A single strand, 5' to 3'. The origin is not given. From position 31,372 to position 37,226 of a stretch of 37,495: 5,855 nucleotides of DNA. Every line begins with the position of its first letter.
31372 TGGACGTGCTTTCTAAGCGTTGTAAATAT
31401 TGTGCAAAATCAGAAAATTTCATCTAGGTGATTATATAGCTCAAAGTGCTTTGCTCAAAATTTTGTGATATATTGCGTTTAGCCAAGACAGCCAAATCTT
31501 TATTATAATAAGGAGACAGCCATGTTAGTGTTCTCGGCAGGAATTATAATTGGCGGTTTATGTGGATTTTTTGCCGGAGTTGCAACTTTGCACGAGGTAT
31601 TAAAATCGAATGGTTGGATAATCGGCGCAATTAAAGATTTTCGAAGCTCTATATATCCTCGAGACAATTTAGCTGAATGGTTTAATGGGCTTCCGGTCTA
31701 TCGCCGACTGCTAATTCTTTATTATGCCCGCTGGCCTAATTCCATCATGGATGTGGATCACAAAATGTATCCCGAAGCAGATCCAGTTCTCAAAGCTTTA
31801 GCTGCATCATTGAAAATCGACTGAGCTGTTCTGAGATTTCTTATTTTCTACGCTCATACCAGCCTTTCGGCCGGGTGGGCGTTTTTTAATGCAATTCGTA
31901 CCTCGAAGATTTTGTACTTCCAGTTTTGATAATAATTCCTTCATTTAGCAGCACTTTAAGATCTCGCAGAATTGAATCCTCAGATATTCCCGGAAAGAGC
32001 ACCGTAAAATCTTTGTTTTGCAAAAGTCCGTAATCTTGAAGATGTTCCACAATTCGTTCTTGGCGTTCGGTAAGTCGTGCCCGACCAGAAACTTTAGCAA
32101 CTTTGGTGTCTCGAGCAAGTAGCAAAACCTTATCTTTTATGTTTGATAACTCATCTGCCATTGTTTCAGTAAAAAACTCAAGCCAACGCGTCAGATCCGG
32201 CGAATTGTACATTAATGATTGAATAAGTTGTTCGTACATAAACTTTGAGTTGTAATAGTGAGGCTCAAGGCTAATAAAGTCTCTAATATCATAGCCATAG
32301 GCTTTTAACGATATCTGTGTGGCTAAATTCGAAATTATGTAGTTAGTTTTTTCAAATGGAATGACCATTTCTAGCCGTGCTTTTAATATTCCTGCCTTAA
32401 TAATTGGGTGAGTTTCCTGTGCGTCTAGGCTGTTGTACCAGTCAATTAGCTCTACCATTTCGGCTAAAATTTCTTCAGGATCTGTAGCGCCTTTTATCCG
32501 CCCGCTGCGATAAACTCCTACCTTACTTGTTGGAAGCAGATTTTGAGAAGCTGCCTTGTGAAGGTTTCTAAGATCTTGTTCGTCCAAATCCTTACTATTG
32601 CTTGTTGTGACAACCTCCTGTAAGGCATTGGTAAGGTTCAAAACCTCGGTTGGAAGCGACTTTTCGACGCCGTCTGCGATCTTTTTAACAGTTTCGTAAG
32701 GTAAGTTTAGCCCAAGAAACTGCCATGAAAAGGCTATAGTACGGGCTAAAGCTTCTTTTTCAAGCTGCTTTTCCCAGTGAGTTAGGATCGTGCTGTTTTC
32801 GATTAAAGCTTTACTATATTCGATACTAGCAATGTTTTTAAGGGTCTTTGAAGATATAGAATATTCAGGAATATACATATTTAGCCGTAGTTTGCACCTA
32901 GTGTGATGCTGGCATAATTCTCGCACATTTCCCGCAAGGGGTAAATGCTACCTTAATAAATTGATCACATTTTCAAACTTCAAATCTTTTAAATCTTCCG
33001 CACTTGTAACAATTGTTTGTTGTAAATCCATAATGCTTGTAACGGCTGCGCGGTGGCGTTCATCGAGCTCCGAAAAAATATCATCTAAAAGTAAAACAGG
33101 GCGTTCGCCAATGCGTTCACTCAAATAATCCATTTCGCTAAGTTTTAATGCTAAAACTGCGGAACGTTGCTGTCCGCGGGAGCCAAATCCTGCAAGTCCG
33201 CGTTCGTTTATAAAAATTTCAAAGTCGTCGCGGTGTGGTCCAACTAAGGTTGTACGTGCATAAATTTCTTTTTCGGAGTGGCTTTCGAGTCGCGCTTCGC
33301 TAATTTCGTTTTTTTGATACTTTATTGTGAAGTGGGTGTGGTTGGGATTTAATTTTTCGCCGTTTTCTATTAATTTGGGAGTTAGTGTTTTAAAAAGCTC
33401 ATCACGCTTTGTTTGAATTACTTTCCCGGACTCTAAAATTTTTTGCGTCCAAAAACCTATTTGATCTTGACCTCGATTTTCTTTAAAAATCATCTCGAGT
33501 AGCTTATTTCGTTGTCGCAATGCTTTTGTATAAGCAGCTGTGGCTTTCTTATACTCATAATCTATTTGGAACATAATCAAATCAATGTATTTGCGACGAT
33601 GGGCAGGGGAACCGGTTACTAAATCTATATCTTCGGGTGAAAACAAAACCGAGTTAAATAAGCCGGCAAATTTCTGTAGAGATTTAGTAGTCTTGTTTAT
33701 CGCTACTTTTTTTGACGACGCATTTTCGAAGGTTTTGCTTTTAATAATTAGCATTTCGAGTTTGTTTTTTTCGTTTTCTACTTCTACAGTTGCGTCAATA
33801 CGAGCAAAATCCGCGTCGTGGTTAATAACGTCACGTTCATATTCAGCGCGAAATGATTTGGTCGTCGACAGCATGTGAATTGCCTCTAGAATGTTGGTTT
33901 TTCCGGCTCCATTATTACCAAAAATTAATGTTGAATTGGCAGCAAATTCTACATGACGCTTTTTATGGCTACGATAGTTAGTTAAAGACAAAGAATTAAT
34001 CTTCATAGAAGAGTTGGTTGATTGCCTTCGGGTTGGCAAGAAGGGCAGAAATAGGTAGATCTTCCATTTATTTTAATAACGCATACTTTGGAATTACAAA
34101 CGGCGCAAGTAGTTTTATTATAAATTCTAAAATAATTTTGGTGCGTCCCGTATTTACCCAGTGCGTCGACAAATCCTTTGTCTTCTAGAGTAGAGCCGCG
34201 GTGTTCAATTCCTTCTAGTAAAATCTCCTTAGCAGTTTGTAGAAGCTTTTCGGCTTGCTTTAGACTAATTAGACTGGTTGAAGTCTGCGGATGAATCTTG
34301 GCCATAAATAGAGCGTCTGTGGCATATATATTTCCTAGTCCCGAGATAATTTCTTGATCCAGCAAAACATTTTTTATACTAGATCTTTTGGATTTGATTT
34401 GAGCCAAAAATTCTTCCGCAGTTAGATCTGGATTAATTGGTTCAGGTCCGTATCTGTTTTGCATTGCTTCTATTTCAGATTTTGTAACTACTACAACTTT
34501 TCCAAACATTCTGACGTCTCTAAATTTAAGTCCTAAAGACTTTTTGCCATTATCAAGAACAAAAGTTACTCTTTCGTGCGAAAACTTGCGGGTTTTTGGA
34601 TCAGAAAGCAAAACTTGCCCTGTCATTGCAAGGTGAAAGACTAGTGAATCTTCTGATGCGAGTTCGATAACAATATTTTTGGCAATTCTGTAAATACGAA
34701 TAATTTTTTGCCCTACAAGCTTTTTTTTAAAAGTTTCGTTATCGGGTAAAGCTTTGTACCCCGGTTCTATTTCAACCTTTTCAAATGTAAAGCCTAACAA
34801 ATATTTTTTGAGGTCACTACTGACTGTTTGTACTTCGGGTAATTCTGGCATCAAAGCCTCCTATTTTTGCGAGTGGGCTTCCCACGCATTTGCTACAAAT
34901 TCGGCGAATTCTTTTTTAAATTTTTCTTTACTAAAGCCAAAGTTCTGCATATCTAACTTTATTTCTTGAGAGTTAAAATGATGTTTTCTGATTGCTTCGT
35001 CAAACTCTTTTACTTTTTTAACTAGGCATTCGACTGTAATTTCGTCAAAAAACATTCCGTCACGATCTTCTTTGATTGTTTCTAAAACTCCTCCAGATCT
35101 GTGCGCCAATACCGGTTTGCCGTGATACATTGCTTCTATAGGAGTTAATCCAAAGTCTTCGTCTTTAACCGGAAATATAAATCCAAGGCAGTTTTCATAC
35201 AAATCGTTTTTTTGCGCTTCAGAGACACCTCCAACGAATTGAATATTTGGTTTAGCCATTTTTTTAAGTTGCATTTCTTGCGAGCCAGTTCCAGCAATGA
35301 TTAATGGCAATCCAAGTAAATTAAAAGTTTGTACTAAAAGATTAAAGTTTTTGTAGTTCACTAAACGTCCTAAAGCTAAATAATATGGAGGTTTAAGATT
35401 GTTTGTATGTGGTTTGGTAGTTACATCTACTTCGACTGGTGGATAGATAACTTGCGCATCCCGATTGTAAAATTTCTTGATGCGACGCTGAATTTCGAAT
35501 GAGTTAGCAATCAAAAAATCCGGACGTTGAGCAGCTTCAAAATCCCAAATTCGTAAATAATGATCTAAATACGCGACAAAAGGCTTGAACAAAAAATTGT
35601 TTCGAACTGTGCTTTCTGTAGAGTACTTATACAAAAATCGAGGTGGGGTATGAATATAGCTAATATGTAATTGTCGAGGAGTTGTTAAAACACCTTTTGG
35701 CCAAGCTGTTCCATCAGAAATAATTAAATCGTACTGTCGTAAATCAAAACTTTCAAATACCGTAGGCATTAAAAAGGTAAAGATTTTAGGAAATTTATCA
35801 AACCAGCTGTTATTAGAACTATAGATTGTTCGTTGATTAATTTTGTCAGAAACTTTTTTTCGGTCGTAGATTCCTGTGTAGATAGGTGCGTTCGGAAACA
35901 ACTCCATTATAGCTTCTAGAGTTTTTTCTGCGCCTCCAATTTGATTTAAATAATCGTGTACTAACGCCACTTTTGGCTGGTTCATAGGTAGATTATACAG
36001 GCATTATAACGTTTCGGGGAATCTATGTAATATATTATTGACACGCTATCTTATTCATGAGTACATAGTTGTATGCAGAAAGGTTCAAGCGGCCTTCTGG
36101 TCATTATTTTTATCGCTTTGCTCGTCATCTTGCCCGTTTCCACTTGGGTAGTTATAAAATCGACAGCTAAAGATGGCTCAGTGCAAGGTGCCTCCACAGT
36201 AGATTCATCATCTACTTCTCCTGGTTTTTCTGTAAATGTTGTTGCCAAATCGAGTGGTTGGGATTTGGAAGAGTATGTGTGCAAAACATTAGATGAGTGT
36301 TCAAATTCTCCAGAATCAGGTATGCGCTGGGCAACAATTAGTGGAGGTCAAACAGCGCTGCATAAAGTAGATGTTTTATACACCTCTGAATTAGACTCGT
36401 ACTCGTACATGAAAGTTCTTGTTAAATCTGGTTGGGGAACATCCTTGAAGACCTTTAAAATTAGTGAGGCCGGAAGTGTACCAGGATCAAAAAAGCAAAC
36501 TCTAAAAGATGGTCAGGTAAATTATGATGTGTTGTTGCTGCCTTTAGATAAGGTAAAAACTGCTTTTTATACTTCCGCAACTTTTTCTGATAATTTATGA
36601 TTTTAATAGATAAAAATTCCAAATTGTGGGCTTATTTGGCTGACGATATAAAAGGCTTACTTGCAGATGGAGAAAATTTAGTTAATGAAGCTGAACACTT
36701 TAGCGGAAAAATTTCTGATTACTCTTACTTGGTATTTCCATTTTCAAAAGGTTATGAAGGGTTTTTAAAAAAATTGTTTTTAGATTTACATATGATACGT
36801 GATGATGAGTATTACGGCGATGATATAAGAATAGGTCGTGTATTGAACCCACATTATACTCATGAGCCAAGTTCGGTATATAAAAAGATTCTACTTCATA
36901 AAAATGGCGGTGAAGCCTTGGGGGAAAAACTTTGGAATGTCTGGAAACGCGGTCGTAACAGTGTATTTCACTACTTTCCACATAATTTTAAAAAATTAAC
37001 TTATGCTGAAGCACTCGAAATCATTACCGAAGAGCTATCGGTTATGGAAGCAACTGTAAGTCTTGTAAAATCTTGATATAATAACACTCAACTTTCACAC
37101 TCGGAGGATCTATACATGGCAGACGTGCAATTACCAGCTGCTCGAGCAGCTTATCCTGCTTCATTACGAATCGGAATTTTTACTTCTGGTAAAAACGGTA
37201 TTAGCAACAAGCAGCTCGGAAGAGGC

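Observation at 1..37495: Two translation-initiation regimes in one window: SD-less (apparently leaderless) AT-rich core genes versus SD-led, GC-elevated plus-strand ORFan cassettes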

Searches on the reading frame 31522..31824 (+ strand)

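Call 6: search_protein_families(library=pfam, proteins=[window:31522-31824:+], max_evalue=0.1)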
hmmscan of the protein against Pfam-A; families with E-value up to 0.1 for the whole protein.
window:31522-31824:+ (100 aa): 1 family
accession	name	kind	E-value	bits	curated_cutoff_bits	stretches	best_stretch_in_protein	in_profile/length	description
PF19180.5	DUF5862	-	0.053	13.8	33.3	1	7-39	1-33/68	Family of unknown function (DUF5862)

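Call 50: search_protein_families(library=padloc, proteins=[window:31522-31824:+], max_evalue=0.1)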
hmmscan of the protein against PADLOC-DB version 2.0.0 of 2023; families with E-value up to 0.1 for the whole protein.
window:31522-31824:+ (100 aa): 0 families

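Call 51: search_protein_families(library=phrogs, proteins=[window:31522-31824:+], max_evalue=0.1)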
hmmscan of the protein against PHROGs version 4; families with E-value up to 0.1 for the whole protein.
window:31522-31824:+ (100 aa): 0 families

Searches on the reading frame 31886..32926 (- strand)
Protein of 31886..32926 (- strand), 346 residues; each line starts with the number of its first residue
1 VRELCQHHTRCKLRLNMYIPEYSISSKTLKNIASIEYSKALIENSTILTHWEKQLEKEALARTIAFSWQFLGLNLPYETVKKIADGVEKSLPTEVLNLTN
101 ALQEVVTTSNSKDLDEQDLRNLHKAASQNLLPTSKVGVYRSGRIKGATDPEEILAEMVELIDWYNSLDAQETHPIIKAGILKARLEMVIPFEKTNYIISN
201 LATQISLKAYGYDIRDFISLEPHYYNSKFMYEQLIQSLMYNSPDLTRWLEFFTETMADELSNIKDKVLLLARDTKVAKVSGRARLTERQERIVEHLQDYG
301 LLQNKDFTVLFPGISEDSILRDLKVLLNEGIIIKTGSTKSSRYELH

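Call 67: search_protein_families(library=pfam, proteins=[window:31886-32926:-], max_evalue=0.01)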
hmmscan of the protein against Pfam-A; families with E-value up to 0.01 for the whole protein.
window:31886-32926:- (346 aa): 2 families
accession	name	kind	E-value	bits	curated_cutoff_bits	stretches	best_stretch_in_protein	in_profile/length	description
PF02661.23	Fic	-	3.1e-06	28.4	24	1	114-204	2-90/93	Fic/DOC family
PF04055.27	Radical_SAM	-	0.0088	16.7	29.5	0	274-324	114-164/166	Radical SAM superfamily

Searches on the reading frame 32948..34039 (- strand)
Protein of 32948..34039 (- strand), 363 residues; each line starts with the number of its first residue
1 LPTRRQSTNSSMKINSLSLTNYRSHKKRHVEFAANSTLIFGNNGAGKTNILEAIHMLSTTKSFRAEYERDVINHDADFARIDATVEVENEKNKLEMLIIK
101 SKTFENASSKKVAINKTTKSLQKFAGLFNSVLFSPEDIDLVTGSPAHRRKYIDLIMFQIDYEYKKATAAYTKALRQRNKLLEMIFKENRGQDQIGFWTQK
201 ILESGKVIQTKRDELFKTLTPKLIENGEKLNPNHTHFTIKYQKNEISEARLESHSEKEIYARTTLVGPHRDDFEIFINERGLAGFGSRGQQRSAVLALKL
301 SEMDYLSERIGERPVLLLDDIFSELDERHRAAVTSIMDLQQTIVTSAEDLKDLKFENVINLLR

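Call 67: search_protein_families(library=pfam, proteins=[window:32948-34039:-], max_evalue=0.01)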
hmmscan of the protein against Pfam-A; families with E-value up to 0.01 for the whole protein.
window:32948-34039:- (363 aa): 8 families
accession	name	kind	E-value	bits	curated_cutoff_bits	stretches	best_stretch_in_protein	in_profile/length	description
PF02463.25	SMC_N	-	7.2e-26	91.4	40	1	14-347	2-197/220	RecF/RecN/SMC N terminal domain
PF13175.12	AAA_15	-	8.1e-14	52.4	32.1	1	12-246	1-154/374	AAA ATPase domain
PF13476.12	AAA_23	-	2.9e-13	51.3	27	1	16-199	1-177/201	AAA domain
PF13514.12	AAA_27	-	1e-07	32.2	22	1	12-122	1-112/206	AAA domain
PF13555.12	AAA_29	-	3.4e-06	27.1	27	1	15-61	2-49/61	P-loop containing region of AAA domain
PF13304.12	AAA_21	-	9.9e-06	26.3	27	1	37-81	2-54/304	AAA domain, putative AbiEii toxin, Type IV TA system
PF00005.33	ABC_tran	-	0.0055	17.7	25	1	37-92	14-68/137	ABC transporter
PF00308.24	Bac_DnaA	-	0.0078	16.9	23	0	33-100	33-104/162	Bacterial DnaA ATPAse domain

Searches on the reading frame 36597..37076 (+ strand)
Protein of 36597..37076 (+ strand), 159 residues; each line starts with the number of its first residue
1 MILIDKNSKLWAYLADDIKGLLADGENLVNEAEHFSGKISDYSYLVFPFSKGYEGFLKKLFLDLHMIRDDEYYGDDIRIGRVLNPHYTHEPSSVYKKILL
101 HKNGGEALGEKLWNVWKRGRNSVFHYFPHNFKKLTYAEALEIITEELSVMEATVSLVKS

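Call 38: search_protein_families(library=pfam, proteins=[window:36597-37076:+], max_evalue=0.1)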
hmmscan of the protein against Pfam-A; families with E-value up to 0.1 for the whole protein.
window:36597-37076:+ (159 aa): 3 families
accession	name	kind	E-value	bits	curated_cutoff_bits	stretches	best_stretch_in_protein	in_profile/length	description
PF18869.6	HEPN_RnaseLS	-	4.6e-06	27.4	29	1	37-74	23-60/124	RnaseLS-like HEPN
PF19034.5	RnlA-toxin_DBD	-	8.5e-06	26.6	27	1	35-125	37-123/125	RNase LS, bacterial toxin DBD domain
PF05957.18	DUF883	-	0.05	14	25.4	1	13-38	2-27/53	DUF883 N-terminal domain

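Call 47: find_encoding_contigs(protein=window:36597-37076:+, flank=10000, max_places=4)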
Protein window:36597-37076:+ (159 aa): 4 contigs read that carry it; 3 places shown.
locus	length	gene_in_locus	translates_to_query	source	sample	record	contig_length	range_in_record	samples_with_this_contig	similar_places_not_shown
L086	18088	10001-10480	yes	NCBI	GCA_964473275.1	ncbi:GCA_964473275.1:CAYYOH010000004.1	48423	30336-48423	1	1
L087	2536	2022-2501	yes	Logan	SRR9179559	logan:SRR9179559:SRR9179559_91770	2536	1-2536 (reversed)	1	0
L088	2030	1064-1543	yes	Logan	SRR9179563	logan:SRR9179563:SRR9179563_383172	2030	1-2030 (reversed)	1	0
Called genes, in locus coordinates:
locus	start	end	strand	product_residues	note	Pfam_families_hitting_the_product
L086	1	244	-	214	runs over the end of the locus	PF00834:Ribul_P_3_epim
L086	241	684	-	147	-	PF02502:LacAB_rpiB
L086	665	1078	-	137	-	PF07884:VKOR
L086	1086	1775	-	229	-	PF01790:LGT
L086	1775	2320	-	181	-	-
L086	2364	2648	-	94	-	-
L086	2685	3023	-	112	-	PF09685:MamF_MmsF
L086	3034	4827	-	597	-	PF04675:DNA_ligase_A_N, PF01068:DNA_ligase_A_M, PF04679:DNA_ligase_A_C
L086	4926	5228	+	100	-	-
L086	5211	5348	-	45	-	-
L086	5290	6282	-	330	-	PF02661:Fic (weak)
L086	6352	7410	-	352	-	PF02463:SMC_N, PF13175:AAA_15, PF13476:AAA_23, PF13514:AAA_27, PF13555:AAA_29 (faint), PF13304:AAA_21 (faint)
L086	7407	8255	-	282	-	PF01149:Fapy_DNA_glyco, PF06831:H2TH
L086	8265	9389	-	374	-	PF00534:Glycos_transf_1, PF13692:Glyco_trans_1_4, PF20706:GT4-conflict (weak)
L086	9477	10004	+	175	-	-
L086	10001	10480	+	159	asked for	PF18869:HEPN_RnaseLS (weak), PF19034:RnlA-toxin_DBD (weak)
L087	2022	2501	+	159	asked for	PF18869:HEPN_RnaseLS (weak), PF19034:RnlA-toxin_DBD (weak)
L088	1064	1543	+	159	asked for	PF18869:HEPN_RnaseLS (weak), PF19034:RnlA-toxin_DBD (weak)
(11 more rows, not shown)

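Call 50: search_protein_families(library=padloc, proteins=[window:36597-37076:+], max_evalue=0.1)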
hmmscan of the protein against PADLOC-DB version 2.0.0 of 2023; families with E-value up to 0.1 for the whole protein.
window:36597-37076:+ (159 aa): 0 families
